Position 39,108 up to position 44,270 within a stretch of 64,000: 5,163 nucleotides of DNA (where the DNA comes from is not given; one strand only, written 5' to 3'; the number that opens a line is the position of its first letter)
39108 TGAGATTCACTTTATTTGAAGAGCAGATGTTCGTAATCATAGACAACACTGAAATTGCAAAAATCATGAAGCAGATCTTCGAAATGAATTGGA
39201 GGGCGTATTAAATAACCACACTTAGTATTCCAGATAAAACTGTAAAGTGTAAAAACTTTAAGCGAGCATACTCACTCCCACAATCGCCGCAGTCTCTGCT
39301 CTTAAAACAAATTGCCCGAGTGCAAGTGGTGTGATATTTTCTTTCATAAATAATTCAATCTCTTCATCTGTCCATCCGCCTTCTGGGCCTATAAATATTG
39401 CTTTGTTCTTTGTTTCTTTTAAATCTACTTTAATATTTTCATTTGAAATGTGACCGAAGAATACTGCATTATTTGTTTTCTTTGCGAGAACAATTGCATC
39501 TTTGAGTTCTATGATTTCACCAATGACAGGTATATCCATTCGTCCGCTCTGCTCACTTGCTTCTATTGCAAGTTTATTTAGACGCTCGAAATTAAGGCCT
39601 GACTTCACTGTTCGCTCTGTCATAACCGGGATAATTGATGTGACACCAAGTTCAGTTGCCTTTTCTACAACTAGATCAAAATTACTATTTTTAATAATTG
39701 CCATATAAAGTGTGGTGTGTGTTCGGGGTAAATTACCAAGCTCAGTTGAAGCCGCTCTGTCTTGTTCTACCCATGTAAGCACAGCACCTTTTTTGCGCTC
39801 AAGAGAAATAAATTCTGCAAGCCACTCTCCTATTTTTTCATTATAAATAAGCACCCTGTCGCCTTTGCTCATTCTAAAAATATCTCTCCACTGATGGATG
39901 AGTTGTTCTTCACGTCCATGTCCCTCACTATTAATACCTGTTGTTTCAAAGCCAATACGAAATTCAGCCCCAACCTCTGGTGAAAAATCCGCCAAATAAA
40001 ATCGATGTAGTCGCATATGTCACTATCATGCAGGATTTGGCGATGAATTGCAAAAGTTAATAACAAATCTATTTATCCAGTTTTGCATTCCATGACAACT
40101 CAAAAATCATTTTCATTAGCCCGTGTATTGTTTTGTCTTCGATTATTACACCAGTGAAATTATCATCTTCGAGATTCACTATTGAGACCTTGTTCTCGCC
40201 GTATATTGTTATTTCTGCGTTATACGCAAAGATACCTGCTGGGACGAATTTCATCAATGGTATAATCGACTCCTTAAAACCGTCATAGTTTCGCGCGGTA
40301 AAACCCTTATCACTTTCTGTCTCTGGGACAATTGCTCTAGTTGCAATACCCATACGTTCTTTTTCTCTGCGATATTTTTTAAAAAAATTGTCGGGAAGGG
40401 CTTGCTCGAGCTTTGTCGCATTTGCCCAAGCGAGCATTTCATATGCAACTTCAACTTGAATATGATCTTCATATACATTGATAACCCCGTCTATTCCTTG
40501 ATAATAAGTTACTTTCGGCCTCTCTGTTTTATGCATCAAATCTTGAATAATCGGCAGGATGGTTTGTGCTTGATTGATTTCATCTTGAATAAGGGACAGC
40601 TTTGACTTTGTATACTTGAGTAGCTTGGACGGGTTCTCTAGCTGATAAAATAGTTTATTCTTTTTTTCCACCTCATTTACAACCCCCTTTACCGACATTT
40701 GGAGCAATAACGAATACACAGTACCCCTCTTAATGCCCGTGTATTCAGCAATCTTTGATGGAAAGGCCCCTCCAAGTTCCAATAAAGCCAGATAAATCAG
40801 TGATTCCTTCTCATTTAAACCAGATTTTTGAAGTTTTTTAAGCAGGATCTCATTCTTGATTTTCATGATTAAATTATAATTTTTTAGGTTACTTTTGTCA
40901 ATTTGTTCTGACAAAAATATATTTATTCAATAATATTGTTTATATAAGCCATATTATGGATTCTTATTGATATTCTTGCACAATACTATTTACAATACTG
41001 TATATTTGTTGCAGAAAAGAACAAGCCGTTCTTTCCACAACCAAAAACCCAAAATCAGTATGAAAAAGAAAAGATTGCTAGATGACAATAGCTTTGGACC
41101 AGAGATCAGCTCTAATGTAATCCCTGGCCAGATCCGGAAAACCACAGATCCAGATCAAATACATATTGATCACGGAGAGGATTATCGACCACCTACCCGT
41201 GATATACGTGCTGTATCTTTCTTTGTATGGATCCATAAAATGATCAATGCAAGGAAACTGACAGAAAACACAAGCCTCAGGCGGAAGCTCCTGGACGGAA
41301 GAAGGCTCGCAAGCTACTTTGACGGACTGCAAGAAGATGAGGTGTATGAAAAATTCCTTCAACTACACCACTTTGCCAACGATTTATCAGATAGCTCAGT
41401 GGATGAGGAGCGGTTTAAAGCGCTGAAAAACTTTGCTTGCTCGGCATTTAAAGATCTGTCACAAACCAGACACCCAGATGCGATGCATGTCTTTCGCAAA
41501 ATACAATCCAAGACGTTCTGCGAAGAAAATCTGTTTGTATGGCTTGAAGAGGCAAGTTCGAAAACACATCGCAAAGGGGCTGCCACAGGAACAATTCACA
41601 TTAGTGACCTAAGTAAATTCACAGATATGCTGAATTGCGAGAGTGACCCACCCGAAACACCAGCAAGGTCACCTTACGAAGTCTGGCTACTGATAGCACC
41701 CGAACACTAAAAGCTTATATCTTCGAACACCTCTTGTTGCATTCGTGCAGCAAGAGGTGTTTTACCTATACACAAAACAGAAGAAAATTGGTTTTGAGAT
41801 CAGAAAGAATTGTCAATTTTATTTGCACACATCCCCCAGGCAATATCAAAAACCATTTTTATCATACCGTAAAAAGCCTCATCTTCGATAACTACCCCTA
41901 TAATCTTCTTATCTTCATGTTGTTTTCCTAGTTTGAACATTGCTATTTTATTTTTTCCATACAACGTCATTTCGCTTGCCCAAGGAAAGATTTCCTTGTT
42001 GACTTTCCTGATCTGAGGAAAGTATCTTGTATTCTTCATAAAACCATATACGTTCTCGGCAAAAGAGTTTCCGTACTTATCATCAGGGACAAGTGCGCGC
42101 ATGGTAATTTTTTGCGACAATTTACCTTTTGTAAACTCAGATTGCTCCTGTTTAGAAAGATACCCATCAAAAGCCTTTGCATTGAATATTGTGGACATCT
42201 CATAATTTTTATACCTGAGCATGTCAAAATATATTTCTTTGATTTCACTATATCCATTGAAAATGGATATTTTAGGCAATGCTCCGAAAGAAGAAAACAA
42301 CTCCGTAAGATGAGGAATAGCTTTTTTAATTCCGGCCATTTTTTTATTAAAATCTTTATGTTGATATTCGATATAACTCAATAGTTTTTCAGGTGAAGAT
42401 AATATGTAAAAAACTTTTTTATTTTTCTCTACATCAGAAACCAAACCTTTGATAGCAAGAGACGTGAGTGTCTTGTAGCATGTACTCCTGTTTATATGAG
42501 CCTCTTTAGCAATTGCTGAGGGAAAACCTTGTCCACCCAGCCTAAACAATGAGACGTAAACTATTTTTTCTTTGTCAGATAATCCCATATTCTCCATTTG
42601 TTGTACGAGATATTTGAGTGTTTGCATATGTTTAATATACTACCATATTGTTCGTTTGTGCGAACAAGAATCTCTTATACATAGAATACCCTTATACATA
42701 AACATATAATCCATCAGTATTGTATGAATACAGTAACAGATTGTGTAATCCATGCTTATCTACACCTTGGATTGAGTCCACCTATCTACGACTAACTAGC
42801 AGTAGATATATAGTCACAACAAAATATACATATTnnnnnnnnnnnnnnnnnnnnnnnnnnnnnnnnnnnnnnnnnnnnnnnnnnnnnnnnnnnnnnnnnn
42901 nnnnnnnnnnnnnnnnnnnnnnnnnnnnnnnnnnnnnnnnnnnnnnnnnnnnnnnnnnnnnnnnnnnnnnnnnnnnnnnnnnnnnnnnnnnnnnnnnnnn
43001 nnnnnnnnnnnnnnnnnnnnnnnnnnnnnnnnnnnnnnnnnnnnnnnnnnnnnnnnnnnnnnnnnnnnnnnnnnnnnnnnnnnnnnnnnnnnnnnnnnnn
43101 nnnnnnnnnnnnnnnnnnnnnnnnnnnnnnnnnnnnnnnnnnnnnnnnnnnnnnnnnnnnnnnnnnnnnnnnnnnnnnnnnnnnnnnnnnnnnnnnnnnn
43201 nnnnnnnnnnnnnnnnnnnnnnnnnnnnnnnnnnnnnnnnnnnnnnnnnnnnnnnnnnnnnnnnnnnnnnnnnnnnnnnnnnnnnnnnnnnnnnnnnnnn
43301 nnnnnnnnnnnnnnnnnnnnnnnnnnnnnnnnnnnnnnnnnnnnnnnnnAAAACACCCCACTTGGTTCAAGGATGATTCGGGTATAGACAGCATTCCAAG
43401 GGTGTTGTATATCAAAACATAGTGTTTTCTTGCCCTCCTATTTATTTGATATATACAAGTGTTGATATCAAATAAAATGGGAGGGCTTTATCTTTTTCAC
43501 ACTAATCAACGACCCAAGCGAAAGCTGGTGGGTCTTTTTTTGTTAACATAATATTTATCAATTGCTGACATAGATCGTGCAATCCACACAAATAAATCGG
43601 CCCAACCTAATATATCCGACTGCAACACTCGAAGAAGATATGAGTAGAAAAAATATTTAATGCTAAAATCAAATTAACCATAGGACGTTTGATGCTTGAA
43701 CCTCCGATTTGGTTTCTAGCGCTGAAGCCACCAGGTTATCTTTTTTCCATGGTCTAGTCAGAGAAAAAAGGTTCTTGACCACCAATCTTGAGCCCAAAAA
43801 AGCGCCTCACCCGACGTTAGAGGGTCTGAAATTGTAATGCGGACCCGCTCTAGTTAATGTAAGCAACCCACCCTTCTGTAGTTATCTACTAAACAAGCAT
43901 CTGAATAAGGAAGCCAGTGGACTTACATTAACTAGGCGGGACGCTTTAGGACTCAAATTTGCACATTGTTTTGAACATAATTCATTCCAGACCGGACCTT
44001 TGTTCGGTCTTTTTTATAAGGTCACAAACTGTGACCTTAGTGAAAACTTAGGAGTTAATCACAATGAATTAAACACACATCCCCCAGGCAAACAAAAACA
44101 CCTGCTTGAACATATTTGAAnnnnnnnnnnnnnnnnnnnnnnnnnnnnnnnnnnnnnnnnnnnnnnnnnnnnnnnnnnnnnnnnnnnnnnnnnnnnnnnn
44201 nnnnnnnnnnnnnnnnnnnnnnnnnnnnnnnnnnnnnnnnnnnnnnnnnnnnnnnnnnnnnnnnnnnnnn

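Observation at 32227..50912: Six diverged paralogous TrmB-like regulators, each divergently paired with a different partner gene: a repeated regulator-plus-cargo module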

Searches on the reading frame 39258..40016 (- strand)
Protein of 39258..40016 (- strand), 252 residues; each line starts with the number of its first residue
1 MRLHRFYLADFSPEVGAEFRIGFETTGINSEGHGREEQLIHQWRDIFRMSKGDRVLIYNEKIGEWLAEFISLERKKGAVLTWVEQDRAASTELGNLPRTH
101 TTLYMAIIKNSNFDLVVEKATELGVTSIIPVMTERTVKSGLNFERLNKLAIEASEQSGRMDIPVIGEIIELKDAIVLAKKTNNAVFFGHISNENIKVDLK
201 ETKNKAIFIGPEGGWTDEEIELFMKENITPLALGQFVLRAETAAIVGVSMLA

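Call 7: search_protein_families(library=pfam, proteins=[window:39258-40016:-], max_evalue=0.05)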
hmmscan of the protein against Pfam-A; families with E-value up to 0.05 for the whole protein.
window:39258-40016:- (252 aa): 2 families
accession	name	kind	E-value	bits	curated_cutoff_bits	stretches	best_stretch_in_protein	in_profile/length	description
PF04452.19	Methyltrans_RNA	-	1.3e-40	139.1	23.9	1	99-251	5-164/165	RNA methyltransferase domain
PF20260.4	PUA_4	-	0.0017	18.8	23.9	1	47-76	13-42/48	RNA methyltransferase PUA domain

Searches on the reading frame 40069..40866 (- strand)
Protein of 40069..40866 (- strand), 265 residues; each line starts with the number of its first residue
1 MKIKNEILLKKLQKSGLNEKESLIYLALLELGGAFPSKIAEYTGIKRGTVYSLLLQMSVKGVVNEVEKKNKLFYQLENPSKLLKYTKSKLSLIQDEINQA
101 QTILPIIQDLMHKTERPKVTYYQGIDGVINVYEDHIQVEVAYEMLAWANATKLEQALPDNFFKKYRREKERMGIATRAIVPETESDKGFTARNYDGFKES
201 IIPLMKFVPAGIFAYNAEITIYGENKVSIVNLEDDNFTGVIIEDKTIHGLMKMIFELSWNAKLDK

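Call 3: search_protein_families(library=pfam, proteins=[window:40069-40866:-], max_evalue=0.1)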
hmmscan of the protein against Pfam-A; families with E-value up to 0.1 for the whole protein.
window:40069-40866:- (265 aa): 4 families
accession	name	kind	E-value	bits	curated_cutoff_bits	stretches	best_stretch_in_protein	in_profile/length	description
PF01978.25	TrmB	-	1.3e-12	47.8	25.6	1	12-74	1-63/68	Sugar-specific transcriptional regulator TrmB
PF13730.12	HTH_36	-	0.028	14.7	25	1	16-54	2-46/55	Helix-turn-helix domain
PF09339.16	HTH_IclR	-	0.036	14.3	22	1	37-63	22-48/52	IclR helix-turn-helix domain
PF22168.2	DIP2311-like_C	-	0.049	14.4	27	1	23-66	9-52/63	Transcriptional regulator DIP2311-like, C-terminal domain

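Call 8: search_protein_families(library=ncbifam, proteins=[window:40069-40866:-], max_evalue=0.01)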
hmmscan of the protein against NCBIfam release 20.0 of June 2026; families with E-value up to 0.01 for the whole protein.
window:40069-40866:- (265 aa): 4 families
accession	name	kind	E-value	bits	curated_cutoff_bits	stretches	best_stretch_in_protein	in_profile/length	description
NF047390.1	TransRegTrmBL1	equivalog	1.9e-11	43.6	650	1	5-146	3-139/341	HTH-type sugar sensing transcriptional regulator TrmBL1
NF040851.1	tran_reg_TrmB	equivalog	7.9e-07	28.5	600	1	1-145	1-136/338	HTH-type sugar-sensing transcriptional regulator TrmB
TIGR01884.1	cas_HTH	subfamily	0.0065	15.9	60.2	0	9-73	132-196/202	CRISPR-associated CARF protein Csa3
NF047392.1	TransRegTrmBHalo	equivalog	0.0079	15.2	500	1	15-98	16-98/349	HTH-type sugar sensing transcriptional regulator TrmB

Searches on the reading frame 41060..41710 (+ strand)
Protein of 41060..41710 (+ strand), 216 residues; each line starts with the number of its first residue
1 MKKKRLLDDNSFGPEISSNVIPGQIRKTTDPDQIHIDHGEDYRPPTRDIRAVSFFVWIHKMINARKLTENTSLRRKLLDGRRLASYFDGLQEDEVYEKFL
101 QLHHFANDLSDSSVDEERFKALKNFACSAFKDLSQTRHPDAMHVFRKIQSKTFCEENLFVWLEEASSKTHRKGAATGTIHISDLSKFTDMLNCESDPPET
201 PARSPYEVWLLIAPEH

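Call 7: search_protein_families(library=pfam, proteins=[window:41060-41710:+], max_evalue=0.05)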
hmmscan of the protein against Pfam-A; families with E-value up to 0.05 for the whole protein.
window:41060-41710:+ (216 aa): 0 families

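Call 44: search_protein_families(library=padloc, proteins=[window:41060-41710:+], max_evalue=0.01)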
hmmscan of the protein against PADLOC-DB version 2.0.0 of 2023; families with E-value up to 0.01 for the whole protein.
window:41060-41710:+ (216 aa): 0 families

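Call 45: search_protein_families(library=phrogs, proteins=[window:41060-41710:+], max_evalue=0.01)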
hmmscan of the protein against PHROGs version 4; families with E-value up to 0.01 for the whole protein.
window:41060-41710:+ (216 aa): 0 families

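Call 47: list_cluster_members(proteins=[window:41060-41710:+, window:42835-43422:+, window:44995-45468:+, window:49566-49928:-, window:32227-32892:-, window:33953-34387:-, window:34603-35619:-, window:35827-38157:-])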
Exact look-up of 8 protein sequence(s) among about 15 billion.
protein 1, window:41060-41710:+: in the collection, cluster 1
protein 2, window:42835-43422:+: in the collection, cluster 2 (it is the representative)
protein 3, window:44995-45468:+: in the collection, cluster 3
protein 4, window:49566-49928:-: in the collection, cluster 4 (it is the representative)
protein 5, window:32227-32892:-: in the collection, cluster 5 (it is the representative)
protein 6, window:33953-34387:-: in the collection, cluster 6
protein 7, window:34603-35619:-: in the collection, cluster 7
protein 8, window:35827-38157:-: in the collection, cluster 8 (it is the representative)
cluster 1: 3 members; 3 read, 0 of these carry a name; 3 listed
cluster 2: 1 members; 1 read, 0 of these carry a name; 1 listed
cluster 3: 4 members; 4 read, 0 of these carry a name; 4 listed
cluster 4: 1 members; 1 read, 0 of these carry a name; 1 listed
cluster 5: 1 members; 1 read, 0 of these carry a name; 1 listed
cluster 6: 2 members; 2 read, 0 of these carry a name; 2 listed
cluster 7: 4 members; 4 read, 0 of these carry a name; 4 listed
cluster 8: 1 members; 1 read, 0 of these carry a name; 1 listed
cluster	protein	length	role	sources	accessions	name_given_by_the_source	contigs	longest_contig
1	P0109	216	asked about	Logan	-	-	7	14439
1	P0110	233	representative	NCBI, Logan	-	-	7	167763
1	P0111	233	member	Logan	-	-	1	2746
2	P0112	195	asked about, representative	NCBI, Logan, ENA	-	-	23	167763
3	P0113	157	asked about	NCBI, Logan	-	-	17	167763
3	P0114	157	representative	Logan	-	-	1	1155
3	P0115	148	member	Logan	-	-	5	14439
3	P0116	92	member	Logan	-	-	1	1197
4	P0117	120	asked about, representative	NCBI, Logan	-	-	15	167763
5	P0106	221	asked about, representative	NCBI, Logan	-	-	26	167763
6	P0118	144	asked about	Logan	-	-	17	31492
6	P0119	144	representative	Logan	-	-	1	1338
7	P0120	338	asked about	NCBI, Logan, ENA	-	-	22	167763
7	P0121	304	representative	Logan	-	-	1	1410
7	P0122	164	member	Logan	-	-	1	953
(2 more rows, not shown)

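Call 66: search_protein_representatives(protein=window:41060-41710:+)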
Query: 216 residues. Proteins with E-value up to 0.001 (for the whole library): 9; up to 1e-10: 1; up to 1e-30: 1. The best 9 are listed.
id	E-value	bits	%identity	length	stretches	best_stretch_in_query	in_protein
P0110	4.6e-144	493.9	100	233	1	1-216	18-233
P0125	5.5e-06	42.7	38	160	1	98-195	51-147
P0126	9.4e-06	42.0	33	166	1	96-194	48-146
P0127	1.7e-05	41.1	35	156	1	82-191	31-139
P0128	1.8e-05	41.1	34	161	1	111-191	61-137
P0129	6.2e-05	39.3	33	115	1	104-195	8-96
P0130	1.3e-04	38.2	35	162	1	107-191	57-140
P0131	4.1e-04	36.6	36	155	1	110-190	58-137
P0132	6.8e-04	35.9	27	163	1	102-191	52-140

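Call 67: find_encoding_contigs(protein=P0125, flank=4000, max_places=3)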
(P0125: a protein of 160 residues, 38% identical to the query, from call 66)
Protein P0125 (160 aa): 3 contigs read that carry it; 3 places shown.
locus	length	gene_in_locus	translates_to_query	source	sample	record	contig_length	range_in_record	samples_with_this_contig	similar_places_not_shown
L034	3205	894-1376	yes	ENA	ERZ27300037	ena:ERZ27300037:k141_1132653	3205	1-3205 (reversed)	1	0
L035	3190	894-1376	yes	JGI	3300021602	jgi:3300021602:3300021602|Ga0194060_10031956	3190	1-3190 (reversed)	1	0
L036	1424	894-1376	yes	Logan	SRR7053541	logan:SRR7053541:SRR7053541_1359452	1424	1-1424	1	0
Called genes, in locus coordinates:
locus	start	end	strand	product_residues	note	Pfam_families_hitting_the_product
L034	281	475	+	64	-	-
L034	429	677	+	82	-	-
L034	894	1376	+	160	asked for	-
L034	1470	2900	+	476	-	PF28123:DUF8370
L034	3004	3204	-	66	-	?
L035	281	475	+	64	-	-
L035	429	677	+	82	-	-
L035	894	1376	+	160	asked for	-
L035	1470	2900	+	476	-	PF28123:DUF8370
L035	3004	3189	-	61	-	?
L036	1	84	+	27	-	?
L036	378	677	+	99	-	-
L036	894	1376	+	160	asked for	-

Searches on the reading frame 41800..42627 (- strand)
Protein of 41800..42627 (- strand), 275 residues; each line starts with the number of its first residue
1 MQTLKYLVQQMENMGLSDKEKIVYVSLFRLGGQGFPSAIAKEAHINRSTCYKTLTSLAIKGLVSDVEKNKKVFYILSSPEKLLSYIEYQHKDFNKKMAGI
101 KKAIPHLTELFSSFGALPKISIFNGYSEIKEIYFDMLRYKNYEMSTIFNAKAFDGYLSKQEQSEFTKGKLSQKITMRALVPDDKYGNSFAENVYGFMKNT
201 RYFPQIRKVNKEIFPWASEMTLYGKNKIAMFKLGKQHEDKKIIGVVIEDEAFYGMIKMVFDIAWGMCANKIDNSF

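Call 3: search_protein_families(library=pfam, proteins=[window:41800-42627:-], max_evalue=0.1)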
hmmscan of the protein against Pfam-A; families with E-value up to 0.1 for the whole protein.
window:41800-42627:- (275 aa): 4 families
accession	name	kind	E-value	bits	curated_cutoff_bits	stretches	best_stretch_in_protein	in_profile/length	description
PF01978.25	TrmB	-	9.9e-11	41.8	25.6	1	12-75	2-64/68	Sugar-specific transcriptional regulator TrmB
PF21984.2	DnaD_N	-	0.00059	20.4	27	1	6-70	4-72/101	DnaD N-terminal domain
PF13730.12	HTH_36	-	0.041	14.1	25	1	15-62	2-54/55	Helix-turn-helix domain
PF24033.1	DUF7342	-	0.066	13.6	31.6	0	37-86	21-70/150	Family of unknown function (DUF7342)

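Call 8: search_protein_families(library=ncbifam, proteins=[window:41800-42627:-], max_evalue=0.01)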
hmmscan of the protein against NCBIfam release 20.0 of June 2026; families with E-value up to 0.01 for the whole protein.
window:41800-42627:- (275 aa): 4 families
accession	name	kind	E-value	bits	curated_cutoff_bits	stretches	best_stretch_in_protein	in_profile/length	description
NF047390.1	TransRegTrmBL1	equivalog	2.5e-08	33.3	650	1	7-132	6-125/341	HTH-type sugar sensing transcriptional regulator TrmBL1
NF040851.1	tran_reg_TrmB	equivalog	5.5e-05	22.5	600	1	6-106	6-101/338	HTH-type sugar-sensing transcriptional regulator TrmB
TIGR01884.1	cas_HTH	subfamily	0.0059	16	60.2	1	6-72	130-196/202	CRISPR-associated CARF protein Csa3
NF053606.1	Sta1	subfamily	0.0073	16.4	80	0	15-83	17-90/100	Sta1 family transcriptional regulator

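Call 22: find_encoding_contigs(protein=window:41800-42627:-, flank=10000, max_places=3)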
Protein window:41800-42627:- (275 aa): 20 contigs read that carry it; 3 places shown.
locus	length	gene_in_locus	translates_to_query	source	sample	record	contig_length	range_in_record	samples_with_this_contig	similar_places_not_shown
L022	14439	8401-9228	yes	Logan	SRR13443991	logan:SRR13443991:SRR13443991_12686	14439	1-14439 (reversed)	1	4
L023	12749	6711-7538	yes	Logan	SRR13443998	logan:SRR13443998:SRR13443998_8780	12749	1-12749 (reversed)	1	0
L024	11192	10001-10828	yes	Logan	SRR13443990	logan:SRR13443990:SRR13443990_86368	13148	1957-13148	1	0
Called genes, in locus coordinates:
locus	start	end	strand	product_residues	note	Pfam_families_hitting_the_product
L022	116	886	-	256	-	PF01978:TrmB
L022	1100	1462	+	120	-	-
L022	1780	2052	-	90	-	PF00216:Bac_DNA_binding, PF18291:HU-HIG (weak)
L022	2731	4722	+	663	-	PF10342:Kre9_KNH (weak)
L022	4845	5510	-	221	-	PF00574:CLP_protease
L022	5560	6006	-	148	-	-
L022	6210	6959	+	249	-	PF01978:TrmB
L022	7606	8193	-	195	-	-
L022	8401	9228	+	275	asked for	PF01978:TrmB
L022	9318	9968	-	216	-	-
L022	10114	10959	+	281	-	PF01978:TrmB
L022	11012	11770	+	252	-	PF04452:Methyltrans_RNA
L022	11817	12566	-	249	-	PF01978:TrmB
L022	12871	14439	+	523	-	?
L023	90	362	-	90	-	PF00216:Bac_DNA_binding, PF18291:HU-HIG (weak)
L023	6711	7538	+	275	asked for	PF01978:TrmB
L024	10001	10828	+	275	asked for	PF01978:TrmB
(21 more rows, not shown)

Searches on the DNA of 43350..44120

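Call 33: search_rna_families(source=window, start=43350, end=44120, threshold=evalue, max_evalue=1, show_alignments=2)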
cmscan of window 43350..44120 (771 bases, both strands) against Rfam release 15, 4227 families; matches with E-value up to 1: 5.
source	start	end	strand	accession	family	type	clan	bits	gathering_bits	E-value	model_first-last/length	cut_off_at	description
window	43432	43486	+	RF04161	mir-3688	Gene; miRNA;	-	19.8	84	0.38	1-88/88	no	mir-3688 microRNA precursor family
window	43432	43486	-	RF04161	mir-3688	Gene; miRNA;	-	19.5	84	0.46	1-88/88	no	mir-3688 microRNA precursor family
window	43414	43496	+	RF04039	mir-2242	Gene; miRNA;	-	19.2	70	0.22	1-95/95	no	mir-2242 microRNA precursor family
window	43966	44061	+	RF01858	RsaF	Gene; sRNA;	-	18.8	60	0.72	1-119/119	no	RNA Staph. aureus F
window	43953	44017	+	RF02837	anti-hemB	Gene; sRNA;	-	17.2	49.5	0.26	1-81/81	no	Burkholderia RNA 7 (anti-hemB)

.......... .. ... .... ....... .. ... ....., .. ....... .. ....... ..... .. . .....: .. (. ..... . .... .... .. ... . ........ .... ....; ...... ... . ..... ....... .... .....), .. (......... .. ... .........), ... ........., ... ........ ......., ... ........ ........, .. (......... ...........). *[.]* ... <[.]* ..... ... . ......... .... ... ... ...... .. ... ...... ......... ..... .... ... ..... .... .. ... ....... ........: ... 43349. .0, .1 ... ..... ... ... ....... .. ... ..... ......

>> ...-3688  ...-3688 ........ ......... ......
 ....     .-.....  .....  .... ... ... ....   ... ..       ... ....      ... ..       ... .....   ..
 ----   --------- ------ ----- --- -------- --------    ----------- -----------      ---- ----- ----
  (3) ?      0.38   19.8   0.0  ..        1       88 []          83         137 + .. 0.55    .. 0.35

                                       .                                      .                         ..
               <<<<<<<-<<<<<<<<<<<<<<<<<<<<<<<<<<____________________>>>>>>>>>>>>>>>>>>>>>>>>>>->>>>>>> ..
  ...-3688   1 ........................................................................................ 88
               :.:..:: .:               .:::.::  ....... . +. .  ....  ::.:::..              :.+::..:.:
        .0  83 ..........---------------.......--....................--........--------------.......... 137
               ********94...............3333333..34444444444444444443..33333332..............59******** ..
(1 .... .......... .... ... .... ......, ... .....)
